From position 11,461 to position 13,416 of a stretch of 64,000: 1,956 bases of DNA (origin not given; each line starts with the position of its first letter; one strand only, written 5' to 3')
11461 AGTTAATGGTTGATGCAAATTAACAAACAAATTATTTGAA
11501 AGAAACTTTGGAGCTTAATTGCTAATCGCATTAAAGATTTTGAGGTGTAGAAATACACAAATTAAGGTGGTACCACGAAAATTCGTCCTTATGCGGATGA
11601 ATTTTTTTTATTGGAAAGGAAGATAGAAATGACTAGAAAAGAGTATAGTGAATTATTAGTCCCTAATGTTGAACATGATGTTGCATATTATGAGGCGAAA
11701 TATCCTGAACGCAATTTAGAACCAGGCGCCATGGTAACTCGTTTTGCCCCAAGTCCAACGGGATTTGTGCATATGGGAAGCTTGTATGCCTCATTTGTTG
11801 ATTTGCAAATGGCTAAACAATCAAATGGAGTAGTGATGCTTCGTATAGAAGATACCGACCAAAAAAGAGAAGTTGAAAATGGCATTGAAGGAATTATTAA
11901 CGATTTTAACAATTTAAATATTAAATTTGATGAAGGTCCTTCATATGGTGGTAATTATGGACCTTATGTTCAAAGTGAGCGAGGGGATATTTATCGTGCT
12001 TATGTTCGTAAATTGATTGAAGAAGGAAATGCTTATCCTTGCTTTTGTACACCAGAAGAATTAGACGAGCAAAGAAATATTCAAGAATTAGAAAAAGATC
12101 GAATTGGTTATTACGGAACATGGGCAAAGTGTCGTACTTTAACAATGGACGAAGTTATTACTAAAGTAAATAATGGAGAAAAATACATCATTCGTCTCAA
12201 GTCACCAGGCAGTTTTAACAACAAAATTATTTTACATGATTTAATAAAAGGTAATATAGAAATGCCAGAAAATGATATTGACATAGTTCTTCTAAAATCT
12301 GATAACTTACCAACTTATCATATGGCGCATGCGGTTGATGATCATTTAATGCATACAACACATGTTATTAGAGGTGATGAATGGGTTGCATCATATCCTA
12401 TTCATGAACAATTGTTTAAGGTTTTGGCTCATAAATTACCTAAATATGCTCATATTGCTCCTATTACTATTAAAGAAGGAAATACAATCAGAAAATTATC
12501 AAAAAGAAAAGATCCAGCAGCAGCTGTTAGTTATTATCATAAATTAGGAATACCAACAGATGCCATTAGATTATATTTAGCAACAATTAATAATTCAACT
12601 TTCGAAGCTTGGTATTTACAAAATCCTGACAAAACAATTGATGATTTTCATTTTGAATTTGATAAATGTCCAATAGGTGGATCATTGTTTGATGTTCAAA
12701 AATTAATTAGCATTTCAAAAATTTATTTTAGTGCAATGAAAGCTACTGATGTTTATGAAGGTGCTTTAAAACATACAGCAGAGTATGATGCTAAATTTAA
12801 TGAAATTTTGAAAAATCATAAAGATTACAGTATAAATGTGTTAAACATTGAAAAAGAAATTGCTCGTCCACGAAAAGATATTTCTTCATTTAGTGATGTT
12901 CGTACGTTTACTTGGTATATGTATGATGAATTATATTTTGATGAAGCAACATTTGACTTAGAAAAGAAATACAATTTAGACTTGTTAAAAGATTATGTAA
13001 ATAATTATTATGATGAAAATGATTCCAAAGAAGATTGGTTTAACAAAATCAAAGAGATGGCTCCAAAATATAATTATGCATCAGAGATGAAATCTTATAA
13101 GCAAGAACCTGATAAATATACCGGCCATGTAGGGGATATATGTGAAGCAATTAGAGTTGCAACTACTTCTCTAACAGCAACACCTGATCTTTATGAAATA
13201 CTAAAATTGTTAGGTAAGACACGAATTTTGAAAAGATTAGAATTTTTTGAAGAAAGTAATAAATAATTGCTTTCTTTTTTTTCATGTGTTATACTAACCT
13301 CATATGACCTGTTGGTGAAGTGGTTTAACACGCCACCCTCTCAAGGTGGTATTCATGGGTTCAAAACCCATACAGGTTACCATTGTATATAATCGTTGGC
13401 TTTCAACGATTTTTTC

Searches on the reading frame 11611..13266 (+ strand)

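Call 67: search_protein_families(library=pfam, proteins=[window:11611-13266:+], max_evalue=0.00001)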
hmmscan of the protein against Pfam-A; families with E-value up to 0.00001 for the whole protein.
window:11611-13266:+ (551 aa): 2 families
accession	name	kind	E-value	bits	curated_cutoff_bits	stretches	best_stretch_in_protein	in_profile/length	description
PF00749.27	tRNA-synt_1c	-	1e-69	235.3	23.4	1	41-324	2-273/314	tRNA synthetases class I (E and Q), catalytic domain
PF19269.4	Anticodon_2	-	1.2e-06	29.4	23.6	1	507-544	101-138/141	Anticodon binding domain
